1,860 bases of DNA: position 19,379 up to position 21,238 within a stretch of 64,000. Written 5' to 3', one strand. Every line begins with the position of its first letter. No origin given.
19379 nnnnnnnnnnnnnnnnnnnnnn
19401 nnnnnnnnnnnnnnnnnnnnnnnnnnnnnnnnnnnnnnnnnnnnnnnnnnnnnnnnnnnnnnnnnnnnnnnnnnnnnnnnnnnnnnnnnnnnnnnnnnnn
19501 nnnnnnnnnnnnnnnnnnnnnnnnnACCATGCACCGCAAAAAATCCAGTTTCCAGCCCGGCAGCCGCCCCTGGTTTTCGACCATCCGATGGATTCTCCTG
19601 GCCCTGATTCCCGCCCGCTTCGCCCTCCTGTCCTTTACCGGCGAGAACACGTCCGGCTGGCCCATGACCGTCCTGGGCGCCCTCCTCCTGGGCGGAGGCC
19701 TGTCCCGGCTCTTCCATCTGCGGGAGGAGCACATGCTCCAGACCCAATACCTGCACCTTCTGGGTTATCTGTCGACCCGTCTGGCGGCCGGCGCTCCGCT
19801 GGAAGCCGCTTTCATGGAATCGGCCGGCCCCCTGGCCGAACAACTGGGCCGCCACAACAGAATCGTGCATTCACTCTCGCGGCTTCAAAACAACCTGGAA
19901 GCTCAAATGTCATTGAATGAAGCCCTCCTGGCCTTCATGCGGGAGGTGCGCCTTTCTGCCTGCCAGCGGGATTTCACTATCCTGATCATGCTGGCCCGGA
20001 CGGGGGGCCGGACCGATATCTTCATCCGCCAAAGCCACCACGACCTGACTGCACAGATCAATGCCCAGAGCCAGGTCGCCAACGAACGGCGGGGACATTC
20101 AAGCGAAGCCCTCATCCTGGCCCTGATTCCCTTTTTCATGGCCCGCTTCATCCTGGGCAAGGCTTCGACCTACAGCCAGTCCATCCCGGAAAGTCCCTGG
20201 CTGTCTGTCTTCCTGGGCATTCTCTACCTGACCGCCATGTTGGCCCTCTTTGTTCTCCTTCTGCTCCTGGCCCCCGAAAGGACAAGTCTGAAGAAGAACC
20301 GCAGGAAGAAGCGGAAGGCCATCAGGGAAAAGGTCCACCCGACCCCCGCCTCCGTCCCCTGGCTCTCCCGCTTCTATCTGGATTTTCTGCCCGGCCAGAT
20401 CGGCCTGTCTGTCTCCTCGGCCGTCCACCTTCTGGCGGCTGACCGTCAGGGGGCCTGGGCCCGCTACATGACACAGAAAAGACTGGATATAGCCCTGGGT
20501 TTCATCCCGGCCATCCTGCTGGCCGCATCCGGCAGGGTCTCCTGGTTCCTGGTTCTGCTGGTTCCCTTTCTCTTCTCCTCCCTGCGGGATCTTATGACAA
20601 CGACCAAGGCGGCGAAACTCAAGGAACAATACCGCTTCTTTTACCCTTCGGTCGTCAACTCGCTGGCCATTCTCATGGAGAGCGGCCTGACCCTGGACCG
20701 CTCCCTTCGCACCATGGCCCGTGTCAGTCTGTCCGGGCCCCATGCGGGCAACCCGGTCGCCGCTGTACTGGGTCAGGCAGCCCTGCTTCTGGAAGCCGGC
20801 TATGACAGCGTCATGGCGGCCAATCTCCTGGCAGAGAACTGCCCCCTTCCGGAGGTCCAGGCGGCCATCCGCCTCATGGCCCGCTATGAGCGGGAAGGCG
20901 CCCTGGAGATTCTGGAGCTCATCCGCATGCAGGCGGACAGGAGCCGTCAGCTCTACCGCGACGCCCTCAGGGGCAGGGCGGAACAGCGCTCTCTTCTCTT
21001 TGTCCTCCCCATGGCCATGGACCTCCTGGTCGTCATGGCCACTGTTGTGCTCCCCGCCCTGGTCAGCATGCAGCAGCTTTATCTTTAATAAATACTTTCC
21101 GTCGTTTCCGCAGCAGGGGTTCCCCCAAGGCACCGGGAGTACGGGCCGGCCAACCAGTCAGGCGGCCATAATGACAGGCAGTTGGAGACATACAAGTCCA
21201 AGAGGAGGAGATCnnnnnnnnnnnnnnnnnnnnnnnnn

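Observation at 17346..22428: Compact five-gene Tad/Flp-like filament locus in a monoderm background, lacking peptidase and minor pilins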

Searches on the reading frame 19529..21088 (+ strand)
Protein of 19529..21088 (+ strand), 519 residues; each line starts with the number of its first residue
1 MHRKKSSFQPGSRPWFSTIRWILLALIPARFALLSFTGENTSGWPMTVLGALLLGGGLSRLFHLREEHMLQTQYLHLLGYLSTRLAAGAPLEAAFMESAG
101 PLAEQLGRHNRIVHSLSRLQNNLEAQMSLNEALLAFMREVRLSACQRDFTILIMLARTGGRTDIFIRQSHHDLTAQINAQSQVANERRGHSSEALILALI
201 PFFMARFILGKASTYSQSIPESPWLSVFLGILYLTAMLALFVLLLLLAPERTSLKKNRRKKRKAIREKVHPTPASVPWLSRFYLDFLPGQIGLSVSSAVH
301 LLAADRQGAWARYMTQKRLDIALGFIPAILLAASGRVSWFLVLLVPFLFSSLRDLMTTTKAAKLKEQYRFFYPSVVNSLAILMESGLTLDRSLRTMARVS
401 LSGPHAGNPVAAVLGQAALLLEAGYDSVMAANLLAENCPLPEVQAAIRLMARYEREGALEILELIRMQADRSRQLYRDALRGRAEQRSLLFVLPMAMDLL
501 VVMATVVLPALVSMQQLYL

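Call 5: search_protein_families(library=pfam, proteins=[window:19529-21088:+], max_evalue=1)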
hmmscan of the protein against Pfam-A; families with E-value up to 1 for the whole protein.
window:19529-21088:+ (519 aa): 2 families
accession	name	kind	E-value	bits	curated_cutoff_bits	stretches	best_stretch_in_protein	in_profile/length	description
PF00482.28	T2SSF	-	2e-06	28.2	25.2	2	377-509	3-125/125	Type II secretion system (T2SS), protein F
PF25684.1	Mycobacteriophage_Gp53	-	0.093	12.7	27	1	469-500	78-109/200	Mycobacteriophage Gene 53 protein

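Call 6: search_protein_families(library=ncbifam, proteins=[window:19529-21088:+], max_evalue=1)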
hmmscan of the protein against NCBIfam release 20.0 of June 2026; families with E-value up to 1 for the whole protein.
window:19529-21088:+ (519 aa): 0 families

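Call 9: find_homologous_proteins(query=window:19529-21088:+, max_evalue=0.001)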
Query window:19529-21088:+ (519 aa): 38 proteins with E <= 0.001 among 8000 candidates.
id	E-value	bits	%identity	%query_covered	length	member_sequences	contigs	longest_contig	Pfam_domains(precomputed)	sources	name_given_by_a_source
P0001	0.0e+0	1106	99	100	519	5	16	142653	PF00482.29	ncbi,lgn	-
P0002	7.3e-225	766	70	97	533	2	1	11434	PF00482.29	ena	-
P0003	4.6e-221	753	70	98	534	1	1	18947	PF00482.29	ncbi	-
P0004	3.1e-220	750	69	100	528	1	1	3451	PF00482.29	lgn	-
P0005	4.3e-216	737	69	97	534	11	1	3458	PF00482.29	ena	-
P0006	9.1e-216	736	69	99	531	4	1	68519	PF00482.29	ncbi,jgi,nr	ncbi:MAG TPA: type II secretion system F family protein [Bacillota bacterium]|nr:type II secretion s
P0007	5.0e-215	733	68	97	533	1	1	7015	PF00482.29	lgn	-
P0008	4.5e-214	730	68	97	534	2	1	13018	PF00482.29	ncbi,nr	ncbi:MAG: type II secretion system F family protein [Clostridiaceae bacterium]|nr:type II secretion 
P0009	7.0e-204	696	66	99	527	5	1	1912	PF00482.29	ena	-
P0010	3.1e-202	691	66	98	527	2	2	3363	PF00482.29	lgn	-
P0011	1.3e-199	682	63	99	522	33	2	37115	PF00482.29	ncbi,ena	-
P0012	3.2e-198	678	65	97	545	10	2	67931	PF00482.29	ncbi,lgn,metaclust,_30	metaclust:\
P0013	7.5e-198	676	63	99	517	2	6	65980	PF00482.29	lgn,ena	-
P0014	1.1e-193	663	63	97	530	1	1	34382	PF00482.29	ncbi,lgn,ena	-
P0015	6.7e-191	654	62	97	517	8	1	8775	PF00482.29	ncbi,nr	ncbi:MAG TPA: type II secretion system F family protein [Clostridiaceae bacterium]|nr:type II secret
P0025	3.7e-179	615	60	96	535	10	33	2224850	PF00482.29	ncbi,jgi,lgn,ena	ncbi:MAG: type II secretion system F family protein [Saccharofermentanales bacterium]|jgi:Flp pilus 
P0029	6.7e-160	551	52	99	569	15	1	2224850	PF00482.29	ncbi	-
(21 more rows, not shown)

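Call 10: find_encoding_contigs(protein=P0025, flank=10000, max_places=3)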
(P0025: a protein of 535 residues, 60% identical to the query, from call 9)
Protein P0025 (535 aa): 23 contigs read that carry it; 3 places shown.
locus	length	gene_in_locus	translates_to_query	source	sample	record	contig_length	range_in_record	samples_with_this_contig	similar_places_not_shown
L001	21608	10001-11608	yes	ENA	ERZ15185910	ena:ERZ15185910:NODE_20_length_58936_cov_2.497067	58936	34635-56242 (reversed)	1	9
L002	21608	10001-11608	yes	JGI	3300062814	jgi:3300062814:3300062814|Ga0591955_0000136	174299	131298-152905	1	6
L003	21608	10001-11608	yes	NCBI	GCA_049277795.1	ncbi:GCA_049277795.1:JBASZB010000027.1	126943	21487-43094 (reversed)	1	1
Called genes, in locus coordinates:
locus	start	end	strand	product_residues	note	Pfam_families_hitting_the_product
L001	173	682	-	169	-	PF00248:Aldo_ket_red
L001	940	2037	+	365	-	PF07751:Abi_2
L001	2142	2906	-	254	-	PF02535:Zip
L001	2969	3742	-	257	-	PF00156:Pribosyltran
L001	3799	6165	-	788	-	PF23139:OB_YrrC, PF14520:HHH_5 (weak), PF14490:HHH_RecD2, PF13086:AAA_11 (weak), PF13604:AAA_30, PF13245:AAA_19, PF18335:SH3_13, PF13538:UvrD_C_2, +3 more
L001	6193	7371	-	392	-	PF00438:S-AdoMet_synt_N, PF02772:S-AdoMet_synt_M, PF02773:S-AdoMet_synt_C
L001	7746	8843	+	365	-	-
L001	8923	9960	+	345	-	PF00437:T2SSE, PF27713:UCP018868 (weak)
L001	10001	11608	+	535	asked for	PF00482:T2SSF (weak)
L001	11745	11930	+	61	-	PF16982:Flp1_like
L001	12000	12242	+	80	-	-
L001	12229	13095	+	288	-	PF00498:FHA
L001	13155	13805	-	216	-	PF14681:UPRTase, PF00156:Pribosyltran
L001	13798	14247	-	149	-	PF02502:LacAB_rpiB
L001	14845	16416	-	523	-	PF02446:Glyco_hydro_77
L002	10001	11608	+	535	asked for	PF00482:T2SSF (weak)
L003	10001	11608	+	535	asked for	PF00482:T2SSF (weak)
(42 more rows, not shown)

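Call 11: find_encoding_contigs(protein=P0029, flank=10000, max_places=2)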
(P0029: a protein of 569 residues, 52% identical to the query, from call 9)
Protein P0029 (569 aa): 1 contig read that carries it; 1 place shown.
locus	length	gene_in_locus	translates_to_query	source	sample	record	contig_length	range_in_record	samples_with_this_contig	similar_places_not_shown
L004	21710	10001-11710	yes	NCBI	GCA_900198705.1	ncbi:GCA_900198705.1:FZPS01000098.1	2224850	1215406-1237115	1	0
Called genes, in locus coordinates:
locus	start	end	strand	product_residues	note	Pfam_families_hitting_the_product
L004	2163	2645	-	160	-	-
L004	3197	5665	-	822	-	PF23139:OB_YrrC, PF14520:HHH_5 (weak), PF14490:HHH_RecD2, PF13086:AAA_11 (faint), PF13245:AAA_19, PF13604:AAA_30, PF18335:SH3_13, PF13538:UvrD_C_2, +1 more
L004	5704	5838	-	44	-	-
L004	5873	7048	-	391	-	PF00438:S-AdoMet_synt_N, PF02772:S-AdoMet_synt_M, PF02773:S-AdoMet_synt_C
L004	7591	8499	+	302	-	-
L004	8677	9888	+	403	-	PF00437:T2SSE, PF27713:UCP018868 (weak)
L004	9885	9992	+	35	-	-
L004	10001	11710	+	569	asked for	PF00482:T2SSF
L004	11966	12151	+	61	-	PF16982:Flp1_like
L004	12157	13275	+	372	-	PF16697:Yop-YscD_cpl, PF00498:FHA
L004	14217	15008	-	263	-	PF00005:ABC_tran, PF02463:SMC_N (faint), PF13304:AAA_21 (faint)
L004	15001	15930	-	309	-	PF02653:BPD_transp_2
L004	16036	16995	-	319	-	PF04392:ABC_sub_bind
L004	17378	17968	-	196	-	PF01135:PCMT, PF00398:RrnaAD (weak), PF13847:Methyltransf_31 (weak), PF13649:Methyltransf_25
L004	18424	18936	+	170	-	-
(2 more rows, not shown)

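Call 25: search_solved_structures(query=A3, max_evalue=1)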
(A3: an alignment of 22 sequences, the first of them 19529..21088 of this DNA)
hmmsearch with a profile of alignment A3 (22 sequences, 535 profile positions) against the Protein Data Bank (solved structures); distinct sequences matched with E-value up to 1: 7.
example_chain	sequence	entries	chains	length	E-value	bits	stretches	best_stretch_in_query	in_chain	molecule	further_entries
7trk_R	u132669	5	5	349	0.11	14.3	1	223-312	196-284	Muscarinic acetylcholine receptor M4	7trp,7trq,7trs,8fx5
9m54_R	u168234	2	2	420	0.26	13.2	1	284-361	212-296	Neuropeptide FF receptor 2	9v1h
9jfy_R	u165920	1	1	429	0.26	13.2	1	284-361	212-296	Isoform 2 of Neuropeptide FF receptor 2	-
6pfp_A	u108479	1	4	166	0.4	12.6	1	111-144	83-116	Myosin-7 fused to GP7 and EB1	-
9m1o_R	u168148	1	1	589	0.44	12.4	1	284-361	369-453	Soluble cytochrome b562,Neuropeptide FF receptor 2,Neuropeptide FF receptor 2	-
5diz_A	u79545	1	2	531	0.66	11.8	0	103-138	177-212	Proteinaceous RNase P 2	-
5ft9_A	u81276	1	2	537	0.67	11.8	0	103-138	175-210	PROTEINACEOUS RNASE P 2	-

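Call 36: find_related_loci(query=A3, collection=genome_contigs, flank=8000)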
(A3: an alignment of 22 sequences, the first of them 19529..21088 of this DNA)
Query A3 (519 aa) in genome_contigs; peptide patterns used: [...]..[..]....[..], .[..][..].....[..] (x = any residue, [..] = any of these).
99 stretches matched a pattern; 28 encode a relative of the query (tblastn E <= 1e-3); 25 distinct loci.
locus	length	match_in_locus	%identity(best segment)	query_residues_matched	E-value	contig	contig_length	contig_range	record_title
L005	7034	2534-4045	71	15-518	0e+0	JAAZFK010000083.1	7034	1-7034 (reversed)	MAG: Clostridiaceae bacterium isolate AS10tlH2TH_208 60458_AS10, whole genome shotgun sequence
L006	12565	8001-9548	69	3-518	0e+0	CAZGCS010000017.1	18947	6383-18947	MAG TPA_asm: uncultured Mageeibacillus sp. isolate binchicken_co39_333 genome assembly, contig: NODE_7055_length_18947_c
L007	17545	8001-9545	63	2-515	0e+0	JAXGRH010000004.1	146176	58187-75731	MAG: Clostridia bacterium isolate AnMBR.bin345 bin345_4, whole genome shotgun sequence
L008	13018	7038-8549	68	15-518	0e+0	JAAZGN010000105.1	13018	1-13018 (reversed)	MAG: Clostridiaceae bacterium isolate AS10tlH2TH_388 161079_AS10, whole genome shotgun sequence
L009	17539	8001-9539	65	6-519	0e+0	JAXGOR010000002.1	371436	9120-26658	MAG: Clostridia bacterium isolate AnMBR.bin284 bin284_2, whole genome shotgun sequence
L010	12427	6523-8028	63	13-514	0e+0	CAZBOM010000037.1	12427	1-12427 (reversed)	MAG TPA_asm: uncultured Mageeibacillus sp. isolate binchicken_co45_790 genome assembly, contig: NODE_9212_length_12427_c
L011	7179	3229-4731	65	15-515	0e+0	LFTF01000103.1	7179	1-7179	MAG: Clostridiales bacterium DTU023 scaffold68310, whole genome shotgun sequence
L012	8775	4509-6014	62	16-518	0e+0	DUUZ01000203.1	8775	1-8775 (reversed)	MAG TPA_asm: Clostridiaceae bacterium isolate AS08sgBPME_299 262725_AS08, whole genome shotgun sequence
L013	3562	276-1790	61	13-515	0e+0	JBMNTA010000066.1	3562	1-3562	MAG: Saccharofermentanales bacterium isolate SBF912SR4HQ0002 scaffold_52607_c1, whole genome shotgun sequence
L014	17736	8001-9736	66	1-515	0e+0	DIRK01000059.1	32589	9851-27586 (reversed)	MAG TPA_asm: Mageeibacillus sp. UBA5438 UBA5438_contig_5091, whole genome shotgun sequence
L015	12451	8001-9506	61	13-514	0e+0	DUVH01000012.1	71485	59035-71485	MAG TPA_asm: Clostridiaceae bacterium isolate AS08sgBPME_361 60891_AS08, whole genome shotgun sequence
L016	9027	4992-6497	61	13-514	0e+0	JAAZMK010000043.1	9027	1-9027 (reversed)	MAG: Clostridiaceae bacterium isolate AS23ysBPME_357 48851_AS23, whole genome shotgun sequence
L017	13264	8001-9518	66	13-519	0e+0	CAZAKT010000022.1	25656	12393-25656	MAG TPA_asm: uncultured Mageeibacillus sp. isolate binchicken_co39_524 genome assembly, contig: NODE_4622_length_25656_c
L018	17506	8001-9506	61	13-514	0e+0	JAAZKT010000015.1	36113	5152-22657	MAG: Clostridiaceae bacterium isolate AS22ysBPME_67 10868_AS22, whole genome shotgun sequence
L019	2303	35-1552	53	11-515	5e-176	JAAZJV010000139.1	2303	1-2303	MAG: Clostridiaceae bacterium isolate AS21ysBPME_51 79241_AS21, whole genome shotgun sequence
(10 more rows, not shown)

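Call 43: search_dna_similar(query=window:19529-21088:+, collection=plasmids, mode=protein, max_evalue=0.001, max_rows=25)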
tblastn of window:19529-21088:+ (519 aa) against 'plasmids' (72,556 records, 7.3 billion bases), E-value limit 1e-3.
No match.

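Call 53: search_protein_representatives(alignment_id=A3)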
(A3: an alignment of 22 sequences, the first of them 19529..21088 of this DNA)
Query: 22 sequences, 535 profile positions. Proteins with E-value up to 0.001 (for the whole library): 3049; up to 1e-10: 297; up to 1e-30: 92. The best 150 are listed.
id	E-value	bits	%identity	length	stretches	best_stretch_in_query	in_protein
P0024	1.8e-234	795.9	-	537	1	7-534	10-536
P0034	3.7e-176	603.4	-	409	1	13-398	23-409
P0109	1.3e-125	436.6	-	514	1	65-532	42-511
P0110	1.4e-117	410.1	-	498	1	40-533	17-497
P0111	4.9e-113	395.1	-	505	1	33-533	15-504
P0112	3.7e-104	365.8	-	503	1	57-533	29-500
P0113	2.3e-101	356.6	-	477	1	66-532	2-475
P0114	3.0e-98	346.3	-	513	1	27-533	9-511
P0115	5.5e-93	329.0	-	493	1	65-532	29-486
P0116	9.6e-93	328.2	-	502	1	66-533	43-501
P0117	3.3e-91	323.1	-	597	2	55-412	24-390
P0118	8.5e-91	321.7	-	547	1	48-533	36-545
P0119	9.6e-88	311.7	-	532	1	63-532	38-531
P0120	2.2e-81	290.6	-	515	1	26-533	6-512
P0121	1.1e-80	288.3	-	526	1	41-533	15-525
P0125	3.4e-79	283.5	-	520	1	41-533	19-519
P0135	3.7e-69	250.3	-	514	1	59-533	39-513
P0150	1.3e-58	215.5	-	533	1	38-532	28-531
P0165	3.1e-50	187.9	-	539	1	30-529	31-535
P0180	2.6e-39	151.8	-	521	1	49-533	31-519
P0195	2.1e-31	125.7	-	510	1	42-533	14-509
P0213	1.4e-24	103.3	-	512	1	60-531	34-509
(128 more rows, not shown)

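Call 54: list_cluster_members(proteins=[P0109, P0112, P0118, P0125, P0135, P0150, P0165, P0180, P0195, P0213])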
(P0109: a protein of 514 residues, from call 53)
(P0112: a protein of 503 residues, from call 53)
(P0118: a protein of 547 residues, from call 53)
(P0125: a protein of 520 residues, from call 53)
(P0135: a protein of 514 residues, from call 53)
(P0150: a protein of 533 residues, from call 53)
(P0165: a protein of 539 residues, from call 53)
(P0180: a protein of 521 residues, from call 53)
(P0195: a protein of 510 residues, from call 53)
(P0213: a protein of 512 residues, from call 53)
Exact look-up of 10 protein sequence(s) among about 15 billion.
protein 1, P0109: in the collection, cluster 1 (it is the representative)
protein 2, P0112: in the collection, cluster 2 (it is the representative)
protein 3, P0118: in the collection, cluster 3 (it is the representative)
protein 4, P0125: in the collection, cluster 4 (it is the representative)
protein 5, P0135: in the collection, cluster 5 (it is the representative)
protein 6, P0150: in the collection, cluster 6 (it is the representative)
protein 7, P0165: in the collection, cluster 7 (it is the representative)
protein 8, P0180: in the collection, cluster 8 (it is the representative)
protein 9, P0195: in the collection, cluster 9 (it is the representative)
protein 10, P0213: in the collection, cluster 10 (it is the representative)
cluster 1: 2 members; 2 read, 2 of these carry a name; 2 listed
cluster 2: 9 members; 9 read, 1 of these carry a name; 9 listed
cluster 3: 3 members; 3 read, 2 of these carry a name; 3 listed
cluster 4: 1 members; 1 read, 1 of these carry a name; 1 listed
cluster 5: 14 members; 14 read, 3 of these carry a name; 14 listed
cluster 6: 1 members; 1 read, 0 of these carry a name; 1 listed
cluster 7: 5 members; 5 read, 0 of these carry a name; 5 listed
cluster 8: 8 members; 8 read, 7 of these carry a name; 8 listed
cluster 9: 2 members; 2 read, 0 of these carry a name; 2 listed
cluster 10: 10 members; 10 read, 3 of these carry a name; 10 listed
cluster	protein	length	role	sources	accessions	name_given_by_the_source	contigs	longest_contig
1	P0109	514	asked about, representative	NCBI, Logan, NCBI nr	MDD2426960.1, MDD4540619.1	MAG: type II secretion system F family protein [Eubacteriales bacterium] | type II secretion system F family protein [Eubacteriales bacterium]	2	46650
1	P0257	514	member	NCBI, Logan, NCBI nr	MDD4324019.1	MAG: type II secretion system F family protein [Eubacteriales bacterium] | type II secretion system F family protein [Eubacteriales bacterium]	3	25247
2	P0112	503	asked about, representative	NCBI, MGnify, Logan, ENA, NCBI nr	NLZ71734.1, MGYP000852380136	MAG: type II secretion system F family protein [Clostridiaceae bacterium] | FL=1 | type II secretion system F family protein [Clostridiaceae bacterium]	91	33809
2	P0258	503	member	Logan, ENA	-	-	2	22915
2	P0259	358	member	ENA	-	-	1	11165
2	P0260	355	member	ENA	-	-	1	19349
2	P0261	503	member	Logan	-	-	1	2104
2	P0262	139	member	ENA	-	-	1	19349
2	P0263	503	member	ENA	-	-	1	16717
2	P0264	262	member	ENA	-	-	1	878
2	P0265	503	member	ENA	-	-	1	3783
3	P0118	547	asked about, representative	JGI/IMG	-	Flp pilus assembly protein TadB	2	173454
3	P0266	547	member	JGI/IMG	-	Flp pilus assembly protein TadB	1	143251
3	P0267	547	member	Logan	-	-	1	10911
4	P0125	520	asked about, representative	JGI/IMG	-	Flp pilus assembly protein TadB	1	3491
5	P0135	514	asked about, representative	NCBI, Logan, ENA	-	-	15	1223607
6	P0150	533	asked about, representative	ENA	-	-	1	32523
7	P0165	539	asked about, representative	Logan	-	-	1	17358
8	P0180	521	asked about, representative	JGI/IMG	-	Flp pilus assembly protein TadB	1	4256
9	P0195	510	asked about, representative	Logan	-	-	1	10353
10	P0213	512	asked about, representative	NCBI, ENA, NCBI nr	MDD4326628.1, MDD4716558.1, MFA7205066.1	MAG: type II secretion system F family protein [Eubacteriales bacterium] | type II secretion system F family protein [Eubacteriales bacterium]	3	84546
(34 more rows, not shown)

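Call 55: find_encoding_contigs(protein=P0213, flank=8000, max_places=1)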
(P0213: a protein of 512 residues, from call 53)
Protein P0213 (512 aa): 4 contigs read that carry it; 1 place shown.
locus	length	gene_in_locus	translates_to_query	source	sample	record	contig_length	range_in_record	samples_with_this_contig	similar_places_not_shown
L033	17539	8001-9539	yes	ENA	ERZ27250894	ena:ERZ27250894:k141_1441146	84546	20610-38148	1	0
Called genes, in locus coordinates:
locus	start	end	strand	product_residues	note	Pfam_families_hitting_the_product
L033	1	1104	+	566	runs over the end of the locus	PF13620:CarboxypepD_reg (weak), PF13200:DUF4015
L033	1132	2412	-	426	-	PF02403:Seryl_tRNA_N, PF00587:tRNA-synt_2b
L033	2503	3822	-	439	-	-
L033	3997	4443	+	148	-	-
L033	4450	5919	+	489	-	PF01276:OKR_DC_1, PF03711:OKR_DC_1_C (weak)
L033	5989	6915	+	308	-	-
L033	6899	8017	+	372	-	PF00437:T2SSE, PF27713:UCP018868 (weak)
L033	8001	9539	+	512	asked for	PF00482:T2SSF (weak)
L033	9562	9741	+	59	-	PF16982:Flp1_like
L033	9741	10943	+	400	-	PF00498:FHA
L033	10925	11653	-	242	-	PF10105:DUF2344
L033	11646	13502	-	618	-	PF19864:Radical_SAM_N2, PF04055:Radical_SAM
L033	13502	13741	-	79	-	PF02229:PC4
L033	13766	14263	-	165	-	-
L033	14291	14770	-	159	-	PF01467:CTP_transf_like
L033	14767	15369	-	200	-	PF03602:Cons_hypoth95, PF02086:MethyltransfD12 (faint), PF09445:Methyltransf_15 (faint)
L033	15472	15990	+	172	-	-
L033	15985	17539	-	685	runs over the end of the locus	PF17191:RecG_wedge, PF04851:ResIII, PF00270:DEAD, PF00271:Helicase_C, PF19833:RecG_dom3_C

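Call 56: find_encoding_contigs(protein=P0135, flank=8000, max_places=1)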
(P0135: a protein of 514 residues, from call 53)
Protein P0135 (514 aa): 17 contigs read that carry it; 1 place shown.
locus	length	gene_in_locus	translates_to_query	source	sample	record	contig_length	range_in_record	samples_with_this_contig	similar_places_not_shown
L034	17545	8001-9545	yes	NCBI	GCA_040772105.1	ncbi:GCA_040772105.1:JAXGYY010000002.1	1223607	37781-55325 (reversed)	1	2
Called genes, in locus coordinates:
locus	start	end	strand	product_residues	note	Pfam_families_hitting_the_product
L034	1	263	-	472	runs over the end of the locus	PF00133:tRNA-synt_1 (faint), PF01406:tRNA-synt_1e, PF01921:tRNA-synt_1f (faint), PF09334:tRNA-synt_1g (weak), PF09190:DALR_2, PF23493:CysS_C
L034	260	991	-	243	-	PF25087:GMPPB_C (faint), PF00132:Hexapep, PF14602:Hexapep_2 (weak)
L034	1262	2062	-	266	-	-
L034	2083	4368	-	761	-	PF23139:OB_YrrC, PF14490:HHH_RecD2, PF05970:PIF1, PF13245:AAA_19, PF13604:AAA_30, PF05127:NAT10_TcmA_helicase (weak), PF18335:SH3_13, PF13538:UvrD_C_2, +3 more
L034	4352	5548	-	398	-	PF00438:S-AdoMet_synt_N, PF02772:S-AdoMet_synt_M, PF02773:S-AdoMet_synt_C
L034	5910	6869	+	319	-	-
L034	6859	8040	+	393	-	PF00437:T2SSE, PF00005:ABC_tran (weak)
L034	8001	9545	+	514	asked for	-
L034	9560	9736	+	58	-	PF16982:Flp1_like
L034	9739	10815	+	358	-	PF19909:DUF6382, PF16697:Yop-YscD_cpl, PF00498:FHA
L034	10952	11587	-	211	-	PF14681:UPRTase, PF00156:Pribosyltran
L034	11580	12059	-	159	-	PF02502:LacAB_rpiB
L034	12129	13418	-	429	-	PF00171:Aldedh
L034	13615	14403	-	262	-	PF00483:NTP_transferase, PF12804:NTP_transf_3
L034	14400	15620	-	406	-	PF22020:RlmL_1st (weak), PF02926:THUMP (weak), PF01170:UPF0020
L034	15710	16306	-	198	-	PF01569:PAP2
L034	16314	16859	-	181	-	-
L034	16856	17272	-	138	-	PF07009:NusG_II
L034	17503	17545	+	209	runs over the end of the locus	PF01386:Ribosomal_L25p, PF14693:Ribosomal_TL5_C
